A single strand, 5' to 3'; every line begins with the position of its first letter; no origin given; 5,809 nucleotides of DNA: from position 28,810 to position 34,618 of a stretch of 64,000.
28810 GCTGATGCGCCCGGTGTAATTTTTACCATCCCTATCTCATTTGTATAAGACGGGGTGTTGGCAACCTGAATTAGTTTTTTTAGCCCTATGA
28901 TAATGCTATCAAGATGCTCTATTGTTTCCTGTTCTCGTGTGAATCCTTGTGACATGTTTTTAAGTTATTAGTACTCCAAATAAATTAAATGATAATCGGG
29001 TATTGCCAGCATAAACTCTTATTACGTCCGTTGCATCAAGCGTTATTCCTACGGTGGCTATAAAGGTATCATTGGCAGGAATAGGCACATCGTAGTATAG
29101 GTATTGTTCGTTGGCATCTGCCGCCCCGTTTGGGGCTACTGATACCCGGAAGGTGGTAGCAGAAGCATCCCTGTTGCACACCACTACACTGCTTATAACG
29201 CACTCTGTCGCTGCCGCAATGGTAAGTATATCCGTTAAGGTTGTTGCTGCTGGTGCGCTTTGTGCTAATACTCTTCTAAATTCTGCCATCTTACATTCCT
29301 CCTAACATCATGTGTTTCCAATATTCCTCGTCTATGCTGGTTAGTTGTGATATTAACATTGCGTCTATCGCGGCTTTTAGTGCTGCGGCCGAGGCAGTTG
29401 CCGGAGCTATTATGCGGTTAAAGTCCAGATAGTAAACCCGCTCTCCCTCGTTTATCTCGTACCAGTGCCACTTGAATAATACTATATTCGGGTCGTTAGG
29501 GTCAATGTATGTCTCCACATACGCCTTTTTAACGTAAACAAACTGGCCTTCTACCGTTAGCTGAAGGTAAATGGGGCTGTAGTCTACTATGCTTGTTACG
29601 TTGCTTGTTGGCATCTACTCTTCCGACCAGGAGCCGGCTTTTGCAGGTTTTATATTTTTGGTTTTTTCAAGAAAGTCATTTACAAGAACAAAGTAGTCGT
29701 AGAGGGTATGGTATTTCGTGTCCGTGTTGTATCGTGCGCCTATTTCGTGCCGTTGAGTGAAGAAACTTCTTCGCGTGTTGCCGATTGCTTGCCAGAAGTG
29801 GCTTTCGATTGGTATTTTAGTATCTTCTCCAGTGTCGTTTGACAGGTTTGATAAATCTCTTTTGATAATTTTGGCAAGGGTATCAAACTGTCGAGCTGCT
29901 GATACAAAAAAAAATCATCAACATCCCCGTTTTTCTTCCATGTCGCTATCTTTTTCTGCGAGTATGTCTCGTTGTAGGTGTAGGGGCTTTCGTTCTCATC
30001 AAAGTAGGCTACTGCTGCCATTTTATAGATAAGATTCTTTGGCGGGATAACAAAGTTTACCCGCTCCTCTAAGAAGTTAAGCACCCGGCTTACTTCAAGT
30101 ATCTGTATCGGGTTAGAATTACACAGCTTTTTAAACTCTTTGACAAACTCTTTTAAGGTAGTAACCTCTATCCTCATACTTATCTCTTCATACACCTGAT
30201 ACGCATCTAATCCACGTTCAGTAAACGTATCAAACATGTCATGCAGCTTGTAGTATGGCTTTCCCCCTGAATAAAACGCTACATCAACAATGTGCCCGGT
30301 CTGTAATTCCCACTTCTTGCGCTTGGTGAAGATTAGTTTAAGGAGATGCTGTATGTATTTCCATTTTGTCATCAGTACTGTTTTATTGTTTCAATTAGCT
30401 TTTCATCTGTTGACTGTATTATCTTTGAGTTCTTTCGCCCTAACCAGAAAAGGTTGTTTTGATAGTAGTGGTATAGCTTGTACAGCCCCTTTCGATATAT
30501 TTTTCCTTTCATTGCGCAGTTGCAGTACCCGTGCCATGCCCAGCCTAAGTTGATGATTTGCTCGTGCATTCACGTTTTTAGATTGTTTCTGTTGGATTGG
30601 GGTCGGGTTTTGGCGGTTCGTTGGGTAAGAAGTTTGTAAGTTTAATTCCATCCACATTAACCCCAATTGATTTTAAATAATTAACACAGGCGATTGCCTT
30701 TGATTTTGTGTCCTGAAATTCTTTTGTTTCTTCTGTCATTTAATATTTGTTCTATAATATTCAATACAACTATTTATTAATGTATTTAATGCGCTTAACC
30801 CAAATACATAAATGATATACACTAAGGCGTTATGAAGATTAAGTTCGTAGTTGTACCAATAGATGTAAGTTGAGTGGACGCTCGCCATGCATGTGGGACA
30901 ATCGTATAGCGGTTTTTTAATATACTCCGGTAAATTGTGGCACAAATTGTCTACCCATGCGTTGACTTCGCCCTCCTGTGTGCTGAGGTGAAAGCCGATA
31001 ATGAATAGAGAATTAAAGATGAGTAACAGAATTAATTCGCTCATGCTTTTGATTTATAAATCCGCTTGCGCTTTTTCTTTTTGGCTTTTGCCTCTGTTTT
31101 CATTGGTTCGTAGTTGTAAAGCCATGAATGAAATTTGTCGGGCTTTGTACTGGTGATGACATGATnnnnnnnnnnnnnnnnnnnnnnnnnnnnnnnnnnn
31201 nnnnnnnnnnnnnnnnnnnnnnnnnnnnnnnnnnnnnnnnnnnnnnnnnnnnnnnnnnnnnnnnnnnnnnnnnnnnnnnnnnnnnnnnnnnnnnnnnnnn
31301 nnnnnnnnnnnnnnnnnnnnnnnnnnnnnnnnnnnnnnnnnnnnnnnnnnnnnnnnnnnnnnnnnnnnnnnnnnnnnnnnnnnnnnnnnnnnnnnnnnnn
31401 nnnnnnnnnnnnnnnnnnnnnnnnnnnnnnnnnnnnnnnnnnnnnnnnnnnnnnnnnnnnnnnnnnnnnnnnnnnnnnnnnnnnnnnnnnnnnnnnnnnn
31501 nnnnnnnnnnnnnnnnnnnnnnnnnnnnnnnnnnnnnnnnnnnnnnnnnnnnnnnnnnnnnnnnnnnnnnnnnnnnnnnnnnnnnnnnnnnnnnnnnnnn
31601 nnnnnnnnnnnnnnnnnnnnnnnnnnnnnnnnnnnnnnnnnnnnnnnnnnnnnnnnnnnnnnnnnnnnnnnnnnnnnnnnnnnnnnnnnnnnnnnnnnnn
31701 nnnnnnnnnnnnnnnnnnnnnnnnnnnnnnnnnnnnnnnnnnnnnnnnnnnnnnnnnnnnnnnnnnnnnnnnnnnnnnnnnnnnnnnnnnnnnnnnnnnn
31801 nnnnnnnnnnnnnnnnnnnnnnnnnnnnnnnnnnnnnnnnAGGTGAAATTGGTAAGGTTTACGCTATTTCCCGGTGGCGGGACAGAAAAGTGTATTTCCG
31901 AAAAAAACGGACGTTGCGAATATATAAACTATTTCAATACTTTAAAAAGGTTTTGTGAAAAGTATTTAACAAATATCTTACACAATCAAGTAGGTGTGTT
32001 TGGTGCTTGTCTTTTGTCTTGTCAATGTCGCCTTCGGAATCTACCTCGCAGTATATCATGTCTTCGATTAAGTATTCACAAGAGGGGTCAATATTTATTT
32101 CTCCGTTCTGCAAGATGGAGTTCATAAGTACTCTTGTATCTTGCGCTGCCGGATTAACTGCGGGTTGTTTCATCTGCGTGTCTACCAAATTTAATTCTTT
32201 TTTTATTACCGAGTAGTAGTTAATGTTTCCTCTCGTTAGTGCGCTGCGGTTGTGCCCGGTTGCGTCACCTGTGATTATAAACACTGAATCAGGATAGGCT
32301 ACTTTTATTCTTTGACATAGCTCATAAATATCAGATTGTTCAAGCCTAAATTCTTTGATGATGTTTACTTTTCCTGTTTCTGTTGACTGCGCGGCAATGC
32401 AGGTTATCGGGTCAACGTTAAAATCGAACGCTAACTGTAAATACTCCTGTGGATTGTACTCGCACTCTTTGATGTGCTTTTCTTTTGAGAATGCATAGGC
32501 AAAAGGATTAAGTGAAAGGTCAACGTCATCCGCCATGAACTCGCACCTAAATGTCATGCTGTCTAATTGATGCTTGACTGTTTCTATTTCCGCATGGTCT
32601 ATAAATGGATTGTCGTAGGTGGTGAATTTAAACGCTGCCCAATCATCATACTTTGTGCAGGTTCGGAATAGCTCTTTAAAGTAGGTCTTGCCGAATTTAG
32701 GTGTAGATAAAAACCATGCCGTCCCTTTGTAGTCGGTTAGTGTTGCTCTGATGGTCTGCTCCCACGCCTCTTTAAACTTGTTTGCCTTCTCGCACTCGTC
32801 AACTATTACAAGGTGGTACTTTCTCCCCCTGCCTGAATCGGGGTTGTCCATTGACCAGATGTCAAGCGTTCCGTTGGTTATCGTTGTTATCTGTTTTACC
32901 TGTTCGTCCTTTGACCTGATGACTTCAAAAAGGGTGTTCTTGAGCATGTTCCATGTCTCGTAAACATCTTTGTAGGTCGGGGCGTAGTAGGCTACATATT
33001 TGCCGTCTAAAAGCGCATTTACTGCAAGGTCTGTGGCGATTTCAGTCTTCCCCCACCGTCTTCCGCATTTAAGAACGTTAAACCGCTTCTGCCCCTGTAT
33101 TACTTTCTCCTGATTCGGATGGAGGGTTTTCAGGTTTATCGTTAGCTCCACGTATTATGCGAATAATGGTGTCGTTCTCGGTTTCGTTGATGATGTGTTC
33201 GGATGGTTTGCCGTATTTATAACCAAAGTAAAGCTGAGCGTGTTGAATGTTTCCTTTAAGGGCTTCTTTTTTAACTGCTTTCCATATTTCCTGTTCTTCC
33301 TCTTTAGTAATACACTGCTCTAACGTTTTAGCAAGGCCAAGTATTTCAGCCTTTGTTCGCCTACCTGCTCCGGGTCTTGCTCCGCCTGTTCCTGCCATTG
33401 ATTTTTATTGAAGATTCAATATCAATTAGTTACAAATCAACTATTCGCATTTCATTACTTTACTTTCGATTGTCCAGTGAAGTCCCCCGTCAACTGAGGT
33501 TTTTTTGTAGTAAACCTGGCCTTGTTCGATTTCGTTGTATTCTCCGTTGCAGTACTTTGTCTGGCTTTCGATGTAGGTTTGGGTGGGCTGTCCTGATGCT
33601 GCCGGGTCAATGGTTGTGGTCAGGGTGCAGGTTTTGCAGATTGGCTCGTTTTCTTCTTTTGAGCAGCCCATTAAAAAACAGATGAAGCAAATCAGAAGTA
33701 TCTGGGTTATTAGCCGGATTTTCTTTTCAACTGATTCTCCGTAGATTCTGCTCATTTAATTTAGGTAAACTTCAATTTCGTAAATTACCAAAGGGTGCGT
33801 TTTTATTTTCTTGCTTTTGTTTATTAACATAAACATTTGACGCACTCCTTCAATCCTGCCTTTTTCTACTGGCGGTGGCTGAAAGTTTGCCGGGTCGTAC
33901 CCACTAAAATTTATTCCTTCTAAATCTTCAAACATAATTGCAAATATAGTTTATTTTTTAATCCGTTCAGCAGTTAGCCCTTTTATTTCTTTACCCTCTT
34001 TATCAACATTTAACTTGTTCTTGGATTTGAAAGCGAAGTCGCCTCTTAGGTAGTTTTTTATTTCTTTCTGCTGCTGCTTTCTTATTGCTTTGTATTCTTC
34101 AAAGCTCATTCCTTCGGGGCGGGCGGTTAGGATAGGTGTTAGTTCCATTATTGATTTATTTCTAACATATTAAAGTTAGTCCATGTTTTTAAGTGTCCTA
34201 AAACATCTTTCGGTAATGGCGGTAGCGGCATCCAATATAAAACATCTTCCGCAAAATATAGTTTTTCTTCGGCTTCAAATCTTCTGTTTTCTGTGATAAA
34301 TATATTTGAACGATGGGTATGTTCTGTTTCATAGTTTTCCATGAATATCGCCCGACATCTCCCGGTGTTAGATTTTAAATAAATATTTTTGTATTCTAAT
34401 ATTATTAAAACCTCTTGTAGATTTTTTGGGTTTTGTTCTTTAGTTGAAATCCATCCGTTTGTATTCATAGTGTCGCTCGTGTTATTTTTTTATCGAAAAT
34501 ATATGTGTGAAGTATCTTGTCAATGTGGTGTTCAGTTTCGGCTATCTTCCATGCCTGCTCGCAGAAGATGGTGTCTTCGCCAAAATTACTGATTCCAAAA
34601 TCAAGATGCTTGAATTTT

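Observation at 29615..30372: Candidate programmed -1 frameshift at U UUU UUU that fills a 125-nt gap in the structural operon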

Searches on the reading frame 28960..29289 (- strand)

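Call 6: search_protein_families(library=phrogs, proteins=[window:28960-29289:-], max_evalue=0.01)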
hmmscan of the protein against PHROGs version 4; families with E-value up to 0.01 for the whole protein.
window:28960-29289:- (109 aa): 2 families
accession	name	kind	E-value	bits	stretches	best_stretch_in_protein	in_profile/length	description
phrog_1276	-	unknown function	2.2e-08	35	1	3-96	3-98/325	-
phrog_11338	-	tail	0.00011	22.3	1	13-103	122-212/380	tail fiber protein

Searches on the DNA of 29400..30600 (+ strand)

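Call 7: search_dna_similar(query=window:29400-30600:+, collection=phages, mode=distant, max_rows=30)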
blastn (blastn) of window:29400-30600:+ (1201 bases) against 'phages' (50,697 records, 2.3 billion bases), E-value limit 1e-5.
No match.

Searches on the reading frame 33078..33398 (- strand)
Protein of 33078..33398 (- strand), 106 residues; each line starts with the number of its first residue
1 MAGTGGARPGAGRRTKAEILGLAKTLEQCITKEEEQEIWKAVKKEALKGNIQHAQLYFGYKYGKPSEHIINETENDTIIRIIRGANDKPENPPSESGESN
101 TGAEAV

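Call 48: search_protein_families(library=phrogs, proteins=[window:33078-33398:-], max_evalue=1)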
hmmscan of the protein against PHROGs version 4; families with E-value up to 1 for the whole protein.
window:33078-33398:- (106 aa): 5 families
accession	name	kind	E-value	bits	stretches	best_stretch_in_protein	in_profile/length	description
phrog_38011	-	unknown function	0.025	16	1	23-69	29-75/96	-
phrog_24579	-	head and packaging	0.038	15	1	25-61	63-99/126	terminase small subunit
phrog_10642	-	unknown function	0.073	14.3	1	35-75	87-126/148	-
phrog_14067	-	unknown function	0.09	13.6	1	28-71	5-46/62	-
phrog_6929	-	other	0.14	13.4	1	28-85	58-117/162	universal stress protein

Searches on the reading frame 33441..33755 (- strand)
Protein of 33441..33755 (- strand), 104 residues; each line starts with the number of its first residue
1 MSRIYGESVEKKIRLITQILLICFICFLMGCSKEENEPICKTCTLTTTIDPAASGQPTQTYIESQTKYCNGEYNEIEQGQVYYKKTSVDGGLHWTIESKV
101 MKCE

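Call 48: search_protein_families(library=phrogs, proteins=[window:33441-33755:-], max_evalue=1)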
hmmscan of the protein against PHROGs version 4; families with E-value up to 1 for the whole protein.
window:33441-33755:- (104 aa): 4 families
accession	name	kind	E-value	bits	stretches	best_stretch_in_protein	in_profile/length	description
phrog_25133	-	unknown function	0.041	14.6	1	10-97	24-109/176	-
phrog_26234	-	unknown function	0.052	14.7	1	20-82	15-75/137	-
phrog_812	-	lysis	0.23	12.6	1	17-41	3-26/102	Rz-like spanin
phrog_22235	-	unknown function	0.23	12.3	1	17-38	2-23/71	-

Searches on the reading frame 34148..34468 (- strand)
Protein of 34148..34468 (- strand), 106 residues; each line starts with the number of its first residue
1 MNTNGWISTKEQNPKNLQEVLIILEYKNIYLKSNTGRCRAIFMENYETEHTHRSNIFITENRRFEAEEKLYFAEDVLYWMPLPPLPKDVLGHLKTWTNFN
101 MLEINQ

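Call 48: search_protein_families(library=phrogs, proteins=[window:34148-34468:-], max_evalue=1)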
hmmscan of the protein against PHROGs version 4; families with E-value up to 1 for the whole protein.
window:34148-34468:- (106 aa): 5 families
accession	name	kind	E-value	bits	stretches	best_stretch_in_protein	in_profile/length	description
phrog_924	-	unknown function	3.7e-08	34.3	1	2-100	88-164/267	-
phrog_7704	-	unknown function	5.8e-07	30.6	1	2-88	105-171/173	-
phrog_60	-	unknown function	0.0093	16.6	1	5-88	222-281/461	-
phrog_6925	-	unknown function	0.012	16.9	1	4-87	39-112/113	-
phrog_33963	-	unknown function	0.33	12.1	1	50-64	39-53/54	-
